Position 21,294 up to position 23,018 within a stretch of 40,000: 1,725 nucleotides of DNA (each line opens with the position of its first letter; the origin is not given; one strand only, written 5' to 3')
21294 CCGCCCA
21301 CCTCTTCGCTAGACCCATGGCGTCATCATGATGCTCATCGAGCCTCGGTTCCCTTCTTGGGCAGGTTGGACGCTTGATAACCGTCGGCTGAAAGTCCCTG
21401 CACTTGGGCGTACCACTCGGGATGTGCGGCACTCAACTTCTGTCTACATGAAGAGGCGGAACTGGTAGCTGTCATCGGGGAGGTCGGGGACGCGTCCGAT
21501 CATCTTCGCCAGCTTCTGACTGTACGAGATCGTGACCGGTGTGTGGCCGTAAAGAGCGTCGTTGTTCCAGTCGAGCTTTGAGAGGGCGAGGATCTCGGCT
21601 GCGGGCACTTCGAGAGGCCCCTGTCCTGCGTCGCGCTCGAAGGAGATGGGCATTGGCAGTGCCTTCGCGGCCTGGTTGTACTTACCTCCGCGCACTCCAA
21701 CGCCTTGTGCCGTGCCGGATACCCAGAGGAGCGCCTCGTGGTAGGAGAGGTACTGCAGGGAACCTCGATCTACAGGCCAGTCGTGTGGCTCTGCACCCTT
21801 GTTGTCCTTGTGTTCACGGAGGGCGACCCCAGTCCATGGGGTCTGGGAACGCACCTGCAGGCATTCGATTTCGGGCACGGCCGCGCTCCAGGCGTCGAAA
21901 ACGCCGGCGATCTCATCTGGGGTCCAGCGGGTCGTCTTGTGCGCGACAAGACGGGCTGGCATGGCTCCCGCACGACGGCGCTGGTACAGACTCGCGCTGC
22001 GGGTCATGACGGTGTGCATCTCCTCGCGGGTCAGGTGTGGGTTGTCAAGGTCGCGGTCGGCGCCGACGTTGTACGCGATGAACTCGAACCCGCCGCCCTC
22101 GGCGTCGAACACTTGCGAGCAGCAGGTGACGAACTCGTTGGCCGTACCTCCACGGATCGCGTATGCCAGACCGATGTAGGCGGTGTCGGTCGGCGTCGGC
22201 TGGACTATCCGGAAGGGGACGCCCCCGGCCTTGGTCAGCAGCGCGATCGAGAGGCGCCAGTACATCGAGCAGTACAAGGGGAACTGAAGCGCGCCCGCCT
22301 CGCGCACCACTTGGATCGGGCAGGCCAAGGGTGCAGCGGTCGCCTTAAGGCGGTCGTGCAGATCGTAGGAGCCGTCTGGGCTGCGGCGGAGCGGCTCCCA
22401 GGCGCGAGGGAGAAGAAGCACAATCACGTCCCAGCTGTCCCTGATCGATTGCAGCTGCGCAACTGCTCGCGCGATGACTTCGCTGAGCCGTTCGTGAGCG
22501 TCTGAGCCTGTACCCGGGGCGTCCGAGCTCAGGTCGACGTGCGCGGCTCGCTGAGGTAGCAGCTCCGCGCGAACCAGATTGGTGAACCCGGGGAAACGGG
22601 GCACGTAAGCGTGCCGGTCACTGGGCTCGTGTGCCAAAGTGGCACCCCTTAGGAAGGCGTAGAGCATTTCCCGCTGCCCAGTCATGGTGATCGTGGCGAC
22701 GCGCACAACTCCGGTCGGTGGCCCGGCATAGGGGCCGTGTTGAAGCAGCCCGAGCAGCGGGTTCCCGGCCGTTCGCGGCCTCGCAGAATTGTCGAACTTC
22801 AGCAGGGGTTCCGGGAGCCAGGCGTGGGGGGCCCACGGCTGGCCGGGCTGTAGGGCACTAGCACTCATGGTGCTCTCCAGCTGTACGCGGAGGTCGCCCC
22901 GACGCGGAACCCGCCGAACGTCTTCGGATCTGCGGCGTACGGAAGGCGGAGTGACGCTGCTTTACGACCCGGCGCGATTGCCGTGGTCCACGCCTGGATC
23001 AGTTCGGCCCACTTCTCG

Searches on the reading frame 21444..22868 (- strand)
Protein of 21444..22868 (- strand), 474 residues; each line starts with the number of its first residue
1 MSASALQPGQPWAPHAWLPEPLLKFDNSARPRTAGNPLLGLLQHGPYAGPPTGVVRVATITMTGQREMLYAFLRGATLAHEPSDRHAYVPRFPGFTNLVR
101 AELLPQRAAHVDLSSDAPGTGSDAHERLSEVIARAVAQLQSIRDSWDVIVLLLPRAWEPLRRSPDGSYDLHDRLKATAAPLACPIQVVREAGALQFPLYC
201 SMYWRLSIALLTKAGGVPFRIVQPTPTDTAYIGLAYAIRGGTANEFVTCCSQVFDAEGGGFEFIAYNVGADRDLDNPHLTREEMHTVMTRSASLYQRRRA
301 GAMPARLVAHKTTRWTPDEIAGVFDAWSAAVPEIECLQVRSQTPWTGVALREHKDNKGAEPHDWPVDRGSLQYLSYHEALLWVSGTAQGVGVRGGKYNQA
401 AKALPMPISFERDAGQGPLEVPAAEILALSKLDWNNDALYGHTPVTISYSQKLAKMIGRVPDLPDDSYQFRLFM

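Call 3: search_protein_families(library=pfam, proteins=[window:21444-22868:-], max_evalue=0.01)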
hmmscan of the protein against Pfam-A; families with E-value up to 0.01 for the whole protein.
window:21444-22868:- (474 aa): 0 families

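Call 4: search_protein_families(library=padloc, proteins=[window:21444-22868:-], max_evalue=0.01)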
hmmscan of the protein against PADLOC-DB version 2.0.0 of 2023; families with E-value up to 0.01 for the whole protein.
window:21444-22868:- (474 aa): 13 families
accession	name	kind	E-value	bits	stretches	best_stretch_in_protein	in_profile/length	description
PDLC02377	pAgo_I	-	7.1e-160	530.7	1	13-474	6-457/457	Class I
PDLC02436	pAgo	-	2.6e-94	314.6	1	17-473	9-459/460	-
PDLC02384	pAgo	-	5.8e-72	241.3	1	19-474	572-1030/1030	-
PDLC02420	Aga_SIR2-PNTD1-PNTD2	-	2.2e-69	232.7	1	16-474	549-1010/1010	Class I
PDLC02376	pAgo_I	-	5.7e-49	165.5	1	17-474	5-455/455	Class I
PDLC02378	pAgo_I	-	1.3e-28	98.1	2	167-473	196-492/493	Class I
PDLC02392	pAgo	-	4.4e-15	53.4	1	169-462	53-333/346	-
PDLC02397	pAgo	-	3.5e-09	34.1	1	122-456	276-562/578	-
PDLC02428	PprPIWI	-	5.2e-09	33.4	1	164-463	403-654/666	-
PDLC02394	pAgo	-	8.8e-05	18.4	1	184-456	845-1097/1121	-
PDLC02388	pAgo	-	0.00017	18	1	136-260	415-527/716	-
PDLC02379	pAgo_II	-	0.00086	15.8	0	367-465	616-707/724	Class II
PDLC02389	pAgo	-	0.0013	15.2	0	402-462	664-723/733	-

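Call 5: search_protein_families(library=ncbifam, proteins=[window:21444-22868:-], max_evalue=0.01)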
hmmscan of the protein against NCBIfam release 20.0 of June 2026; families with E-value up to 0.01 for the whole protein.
window:21444-22868:- (474 aa): 2 families
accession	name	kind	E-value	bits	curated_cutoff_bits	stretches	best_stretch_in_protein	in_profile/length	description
NF052569.1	ProtArgonAgoRhdb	equivalog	8.8e-05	21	700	1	400-467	676-744/759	protein argonaute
NF005635.0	PRK07394.1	equivalog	0.003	16.9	287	1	279-339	22-80/348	hypothetical protein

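Call 12: find_homologous_proteins(query=window:21444-22868:-, max_evalue=1e-10)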
Query window:21444-22868:- (474 aa): 1158 proteins with E <= 1e-10 among 8000 candidates; the best 120 are listed.
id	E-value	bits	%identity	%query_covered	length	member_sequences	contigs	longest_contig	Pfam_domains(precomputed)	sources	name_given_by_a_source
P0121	4.0e-287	971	88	100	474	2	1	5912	-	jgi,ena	-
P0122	6.0e-278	941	100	86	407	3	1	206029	-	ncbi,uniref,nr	ncbi:argonaute/piwi family protein [Nocardioides pelophilus]|uniref:argonaute/piwi family protein n=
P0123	3.7e-254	862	78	100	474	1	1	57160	-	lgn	-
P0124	9.7e-248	841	79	98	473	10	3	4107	-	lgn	-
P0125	4.1e-241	819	75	100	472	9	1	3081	-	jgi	jgi:hypothetical protein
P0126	3.7e-240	816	75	99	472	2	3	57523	-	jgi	jgi:hypothetical protein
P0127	9.7e-239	811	75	100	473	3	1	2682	-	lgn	-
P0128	2.3e-238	810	73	100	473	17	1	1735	-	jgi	jgi:hypothetical protein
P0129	2.9e-238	810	74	99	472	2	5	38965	-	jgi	jgi:hypothetical protein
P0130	9.2e-238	808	74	99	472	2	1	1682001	-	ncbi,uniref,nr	ncbi:nuclease PIN [Nocardioides marmoriginsengisoli]|uniref:Nuclease PIN n=1 Tax=Nocardioides marmor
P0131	2.9e-236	803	75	98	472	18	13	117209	-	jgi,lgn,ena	jgi:hypothetical protein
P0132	1.7e-235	801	75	99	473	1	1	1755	-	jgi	jgi:hypothetical protein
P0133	6.6e-232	789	72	99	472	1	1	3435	-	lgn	-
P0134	6.7e-226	769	73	97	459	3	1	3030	-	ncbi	ncbi:MAG: hypothetical protein WC642_14095, partial [Nocardioides sp.]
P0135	4.0e-223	760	69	100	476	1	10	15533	-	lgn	-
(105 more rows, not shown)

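Call 25: find_related_loci(query=A1, collection=genome_contigs, flank=6000)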
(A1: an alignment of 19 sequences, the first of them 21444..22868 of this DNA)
Query A1 (474 aa) in genome_contigs; peptide patterns used: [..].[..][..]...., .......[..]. (x = any residue, [..] = any of these).
575 stretches matched a pattern; 546 encode a relative of the query (tblastn E <= 1e-3); the best 80 are kept; 80 distinct loci.
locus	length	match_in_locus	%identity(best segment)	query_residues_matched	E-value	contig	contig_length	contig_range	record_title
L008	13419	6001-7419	73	1-474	0e+0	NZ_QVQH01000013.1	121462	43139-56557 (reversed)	Geodermatophilus sp. LHW52908 scaffold13, whole genome shotgun sequence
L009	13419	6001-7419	73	1-474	0e+0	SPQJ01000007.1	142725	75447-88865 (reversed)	UNVERIFIED_ORG: Bacillus sp. AZ43 NODE_7_length_142725_cov_183.214884, whole genome shotgun sequence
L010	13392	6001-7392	75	10-474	0e+0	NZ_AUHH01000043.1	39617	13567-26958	Granulicoccus phenolivorans DSM 17626 = NBRC 107789 = JCM 15570 strain DSM 17626 G531DRAFT_scaffold00041.41_C, whole gen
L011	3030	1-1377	73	15-474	0e+0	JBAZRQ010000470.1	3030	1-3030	MAG: Nocardioides sp. isolate SO_2017_GW1_151 NODE_131658_length_3030_cov_0.870134_OW334_2017, whole genome shotgun sequ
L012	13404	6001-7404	72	6-474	0e+0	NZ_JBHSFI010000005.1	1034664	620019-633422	Promicromonospora alba strain CGMCC 4.7283 platanus_K_17_124_5, whole genome shotgun sequence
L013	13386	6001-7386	61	14-474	0e+0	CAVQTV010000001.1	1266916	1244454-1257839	MAG: uncultured Actinomycetota bacterium isolate MFD06742.bin.2.109 genome assembly, contig: contig_10335, whole genome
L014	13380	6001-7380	60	15-474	8e-179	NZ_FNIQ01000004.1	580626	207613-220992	Geodermatophilus sp. DSM 45219, whole genome shotgun sequence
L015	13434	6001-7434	50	5-474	3e-148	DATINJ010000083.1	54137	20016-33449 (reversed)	MAG TPA_asm: Kineosporiaceae bacterium isolate SMAG_U15793 k141_3303385, whole genome shotgun sequence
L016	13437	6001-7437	50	5-474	4e-147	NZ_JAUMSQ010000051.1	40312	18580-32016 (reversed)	Mycolicibacterium arseniciresistens strain KC 300 contig51, whole genome shotgun sequence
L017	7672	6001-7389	52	14-474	3e-146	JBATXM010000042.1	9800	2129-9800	MAG: Pseudonocardiaceae bacterium isolate MFD04595_ilm_asm_bin5 k127_250897, whole genome shotgun sequence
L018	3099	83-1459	49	14-474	5e-147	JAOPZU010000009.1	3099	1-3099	MAG: Solirubrobacterales bacterium isolate RYN_263 scaffold_1836741, whole genome shotgun sequence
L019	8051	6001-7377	49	14-474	1e-140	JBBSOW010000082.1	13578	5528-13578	MAG: Propionibacteriales bacterium isolate LS6_sbin.40 LS6_sbin.40_K_951684_L_13578_cov_24.1685, whole genome shotgun se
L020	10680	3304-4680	50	14-474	9e-140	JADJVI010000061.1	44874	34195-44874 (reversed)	MAG: Actinomycetales bacterium isolate Hjor_18-Q3-R7-51_BAT3C.81_sub tig00526057-10-448340, whole genome shotgun sequenc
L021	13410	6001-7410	48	1-474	4e-137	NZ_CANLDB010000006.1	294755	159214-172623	Uncultured Nocardioides sp. isolate 3-306.fasta NODE_6, whole genome shotgun sequence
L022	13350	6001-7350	50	29-474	2e-135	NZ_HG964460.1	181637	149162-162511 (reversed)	Mycolicibacterium austroafricanum strain DSM 44191, whole genome shotgun sequence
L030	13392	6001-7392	46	14-474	9e-120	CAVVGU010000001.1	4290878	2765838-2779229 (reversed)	MAG: uncultured Solirubrobacterales bacterium isolate MFD01138.bin.1.16 genome assembly, contig: contig_15123, whole gen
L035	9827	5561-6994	44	7-474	8e-112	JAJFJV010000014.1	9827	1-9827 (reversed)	MAG: Gammaproteobacteria bacterium isolate OFTM98 OFTM98_13, whole genome shotgun sequence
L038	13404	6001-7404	45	18-474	2e-111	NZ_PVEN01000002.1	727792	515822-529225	Paraburkholderia sp. BL21I4N1 Ga0139065_102, whole genome shotgun sequence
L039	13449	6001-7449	43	1-474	6e-111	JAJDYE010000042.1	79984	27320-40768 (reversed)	MAG: Acidimicrobiia bacterium isolate jk18x27bins.72 k141_1102667, whole genome shotgun sequence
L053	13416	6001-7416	44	14-474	5e-109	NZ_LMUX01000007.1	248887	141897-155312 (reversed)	Burkholderia sp. L27(2015) NODE_8_length_248789_cov_8.605690, whole genome shotgun sequence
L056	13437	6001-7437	40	1-474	4e-108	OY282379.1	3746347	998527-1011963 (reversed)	MAG: uncultured Pseudomonadales bacterium genome assembly, chromosome: 1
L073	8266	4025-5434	42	15-474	9e-107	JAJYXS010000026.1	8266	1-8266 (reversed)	MAG: Actinomycetes bacterium isolate FK3.bin59 NODE_17165_length_8266_cov_2.004055, whole genome shotgun sequence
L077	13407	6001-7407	41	13-474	2e-106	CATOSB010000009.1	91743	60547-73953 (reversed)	MAG: uncultured Rhodobacteraceae bacterium isolate f94b6688-853e-4832-a164-06a7adc5b4b5 genome assembly, contig: contig_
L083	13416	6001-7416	44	14-474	6e-106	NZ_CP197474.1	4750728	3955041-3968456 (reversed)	Parapusillimonas sp. JC17 chromosome, complete genome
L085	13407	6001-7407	41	13-474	6e-106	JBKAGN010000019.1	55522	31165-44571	MAG: Hyphomicrobiales bacterium isolate Ske_MAG15 Ske_MAG15_0019, whole genome shotgun sequence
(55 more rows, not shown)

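Call 28: find_encoding_contigs(protein=P0121, flank=6000, max_places=3)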
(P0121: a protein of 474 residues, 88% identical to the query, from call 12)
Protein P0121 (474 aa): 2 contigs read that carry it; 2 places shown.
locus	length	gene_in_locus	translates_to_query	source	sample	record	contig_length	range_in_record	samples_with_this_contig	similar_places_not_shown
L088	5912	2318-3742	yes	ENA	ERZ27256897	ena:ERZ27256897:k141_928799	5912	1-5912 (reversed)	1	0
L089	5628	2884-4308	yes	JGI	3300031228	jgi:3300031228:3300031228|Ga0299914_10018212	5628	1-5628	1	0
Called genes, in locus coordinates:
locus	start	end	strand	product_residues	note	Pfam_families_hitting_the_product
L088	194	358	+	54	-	-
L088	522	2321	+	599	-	PF13289:SIR2_2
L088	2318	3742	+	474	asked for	-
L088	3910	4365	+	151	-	-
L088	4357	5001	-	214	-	-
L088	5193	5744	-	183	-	PF13470:PIN_3, PF26343:VapC50_C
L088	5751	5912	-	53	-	?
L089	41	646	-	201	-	-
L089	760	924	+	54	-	-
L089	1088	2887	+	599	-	PF13289:SIR2_2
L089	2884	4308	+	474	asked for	-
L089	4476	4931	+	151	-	-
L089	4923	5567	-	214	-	-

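Call 29: find_encoding_contigs(protein=P0123, flank=8000, max_places=3)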
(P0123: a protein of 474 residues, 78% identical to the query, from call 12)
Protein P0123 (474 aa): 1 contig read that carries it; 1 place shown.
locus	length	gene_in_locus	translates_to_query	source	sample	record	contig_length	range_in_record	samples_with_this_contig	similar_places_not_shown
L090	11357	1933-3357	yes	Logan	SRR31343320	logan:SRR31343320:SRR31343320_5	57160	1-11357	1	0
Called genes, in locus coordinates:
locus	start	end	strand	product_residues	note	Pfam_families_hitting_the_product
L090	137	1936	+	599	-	PF13289:SIR2_2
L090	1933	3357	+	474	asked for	-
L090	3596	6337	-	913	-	PF08751:TrwC, PF13245:AAA_19, PF13401:AAA_22 (weak), PF13604:AAA_30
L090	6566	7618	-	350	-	PF14072:DndB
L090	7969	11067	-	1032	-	PF04313:HSDR_N, PF00270:DEAD, PF04851:ResIII, PF18766:SWI2_SNF2, PF22679:T1R_D3-like, PF12008:EcoR124_C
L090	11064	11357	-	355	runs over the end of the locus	PF13166:AAA_13 (weak)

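Call 64: search_protein_families(library=pfam, alignment_id=A6, max_evalue=0.001)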
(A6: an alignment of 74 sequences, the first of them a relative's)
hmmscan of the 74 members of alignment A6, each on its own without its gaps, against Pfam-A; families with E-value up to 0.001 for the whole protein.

A. member 1, L008:7754-8530:+ (258 aa): 0 families

B. families by the number of members that match (of 74 scanned): 55 families (the first 25 are shown)
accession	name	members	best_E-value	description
PF14355.11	Abi_C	5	2.3e-22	Abortive infection C-terminus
PF12835.12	Integrase_1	5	7.7e-18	Integrase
PF12834.13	Phage_int_SAM_2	5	9.6e-17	Phage integrase, N-terminal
PF06634.17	DUF1156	4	5.7e-28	Protein of unknown function (DUF1156)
PF00589.27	Phage_integrase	3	8.8e-24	Phage integrase family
PF00270.35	DEAD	3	1.3e-09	DEAD/DEAH box helicase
PF04851.21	ResIII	3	7.5e-08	Type III restriction enzyme, res subunit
PF02086.21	MethyltransfD12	3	1.7e-05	D12 class N6 adenine-specific DNA methyltransferase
PF02384.22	N6_Mtase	2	1.2e-26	N-6 DNA Methylase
PF20247.3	DUF6602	2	3.9e-15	Domain of unknown function (DUF6602)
PF02661.23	Fic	2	2.7e-14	Fic/DOC family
PF13307.12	Helicase_C_2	2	1.6e-09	Helicase C-terminal domain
PF14659.12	Phage_int_SAM_3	2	6.3e-05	Phage integrase, N-terminal SAM-like domain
PF00378.25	ECH_1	1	9.2e-37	Enoyl-CoA hydratase/isomerase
PF13567.11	DUF4131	1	7.3e-30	Domain of unknown function (DUF4131)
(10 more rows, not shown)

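Call 67: search_protein_families(library=pfam, proteins=[L088:3910-4365:+], max_evalue=0.01)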
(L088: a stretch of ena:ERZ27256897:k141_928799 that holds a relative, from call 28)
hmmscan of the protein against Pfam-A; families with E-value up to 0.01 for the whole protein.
L088:3910-4365:+ (151 aa): 0 families

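Call 72: search_solved_structures(query=window:21444-22868:-, max_evalue=0.00001)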
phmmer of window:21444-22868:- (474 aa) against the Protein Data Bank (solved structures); distinct sequences matched with E-value up to 0.00001: 10.
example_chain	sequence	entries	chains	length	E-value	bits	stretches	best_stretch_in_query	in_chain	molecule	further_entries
8in8_C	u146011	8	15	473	1.9e-89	304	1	13-474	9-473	Piwi domain protein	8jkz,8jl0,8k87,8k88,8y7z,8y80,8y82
9om4_B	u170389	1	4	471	3.5e-15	59.1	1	168-474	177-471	Prokaryotic argonaute MID-PIWI family protein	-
9qbp_B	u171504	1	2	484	1.5e-14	57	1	195-457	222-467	Protein argonaute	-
9jsb_A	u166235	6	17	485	1.9e-14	56.6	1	186-460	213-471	Ago | pAgo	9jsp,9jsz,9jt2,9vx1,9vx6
9qbl_B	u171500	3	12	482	1.4e-13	53.8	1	194-460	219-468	Protein argonaute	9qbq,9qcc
8qlo_B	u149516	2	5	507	1.7e-13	53.5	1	200-467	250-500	Short prokaryotic Argonaute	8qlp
8ifk_B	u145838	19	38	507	3.9e-12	49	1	200-464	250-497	Piwi domain-containing protein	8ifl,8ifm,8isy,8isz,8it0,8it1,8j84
8j8h_A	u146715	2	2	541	4.7e-12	48.8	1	200-464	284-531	Piwi domain-containing protein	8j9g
8fex_B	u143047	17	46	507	2.7e-11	46.2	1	201-471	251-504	short pAgo | Piwi domain-containing protein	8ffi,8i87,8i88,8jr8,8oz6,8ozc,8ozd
8j7s_A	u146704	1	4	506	3.6e-11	45.8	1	201-469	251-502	Piwi domain-containing protein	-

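Call 78: search_protein_families(library=pfam, proteins=[L038:7411-8184:+, L039:7547-10306:+, L056:7444-10731:+, L073:5440-6282:+, L030:7404-8426:+, L053:7416-7958:+, L085:7437-8699:+, L083:7465-8706:+, L077:7437-8273:+, L035:7056-8285:+], max_evalue=0.001)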
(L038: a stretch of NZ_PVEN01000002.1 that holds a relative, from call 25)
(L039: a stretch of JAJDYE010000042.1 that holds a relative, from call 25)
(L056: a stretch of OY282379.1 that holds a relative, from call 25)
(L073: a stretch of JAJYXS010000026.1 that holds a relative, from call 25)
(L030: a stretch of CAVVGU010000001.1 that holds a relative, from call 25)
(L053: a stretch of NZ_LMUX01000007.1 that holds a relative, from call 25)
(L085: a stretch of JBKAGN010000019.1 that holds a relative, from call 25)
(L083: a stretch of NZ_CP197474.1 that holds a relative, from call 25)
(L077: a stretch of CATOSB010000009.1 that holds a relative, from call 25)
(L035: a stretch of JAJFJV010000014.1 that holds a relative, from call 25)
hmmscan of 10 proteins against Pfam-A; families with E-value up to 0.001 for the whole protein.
L038:7411-8184:+ (257 aa): 1 family
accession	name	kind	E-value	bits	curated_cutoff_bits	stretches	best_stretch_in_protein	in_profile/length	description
PF14355.11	Abi_C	-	2e-13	50.6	24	1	175-245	1-81/83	Abortive infection C-terminus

L039:7547-10306:+ (919 aa): 2 families
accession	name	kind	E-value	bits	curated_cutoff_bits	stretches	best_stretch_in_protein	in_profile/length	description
PF06634.17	DUF1156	-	5.7e-28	97.3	24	1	14-82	1-72/73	Protein of unknown function (DUF1156)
PF02086.21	MethyltransfD12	-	1.8e-05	25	22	1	105-156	11-63/253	D12 class N6 adenine-specific DNA methyltransferase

L056:7444-10731:+ (1095 aa): 2 families
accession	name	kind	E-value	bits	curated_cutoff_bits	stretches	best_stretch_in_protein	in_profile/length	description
PF06634.17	DUF1156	-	7.5e-17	61.7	24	1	13-63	1-52/73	Protein of unknown function (DUF1156)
PF01170.24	UPF0020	-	0.00084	19.5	22.3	0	151-180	31-60/197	RMKL-like, methyltransferase domain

L073:5440-6282:+ (280 aa): 1 family
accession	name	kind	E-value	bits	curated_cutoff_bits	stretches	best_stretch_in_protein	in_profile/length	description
PF14355.11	Abi_C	-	2.3e-22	79.3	24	1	187-268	1-82/83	Abortive infection C-terminus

L030:7404-8426:+ (340 aa): 0 families

L053:7416-7958:+ (180 aa): 0 families

L085:7437-8699:+ (420 aa): 1 family
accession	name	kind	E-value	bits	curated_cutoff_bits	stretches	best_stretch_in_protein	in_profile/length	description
PF20247.3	DUF6602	-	4.2e-15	56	27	1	23-122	5-101/104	Domain of unknown function (DUF6602)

L083:7465-8706:+ (413 aa): 4 families
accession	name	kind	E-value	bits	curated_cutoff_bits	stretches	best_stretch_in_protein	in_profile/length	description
PF13419.12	HAD_2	-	7.9e-10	39.6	23.8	1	65-147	95-176/178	Haloacid dehalogenase-like hydrolase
PF00702.32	Hydrolase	-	1.3e-07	32.7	26.4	1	65-139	114-187/191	haloacid dehalogenase-like hydrolase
PF00156.33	Pribosyltran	-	3.6e-05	23.6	26.3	1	370-404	88-122/158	Phosphoribosyl transferase domain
PF13242.12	Hydrolase_like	-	0.00059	20.1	22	0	105-148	4-47/75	HAD-hyrolase-like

L077:7437-8273:+ (278 aa): 1 family
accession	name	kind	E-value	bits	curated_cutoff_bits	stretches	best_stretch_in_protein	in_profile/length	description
PF20247.3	DUF6602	-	3.9e-15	56.1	27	1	23-122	5-101/104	Domain of unknown function (DUF6602)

L035:7056-8285:+ (409 aa): 1 family
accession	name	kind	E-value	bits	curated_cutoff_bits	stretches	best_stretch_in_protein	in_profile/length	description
PF14082.12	SduA_C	-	3.5e-29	102.5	27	1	225-393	2-159/159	Shedu protein SduA, C-terminal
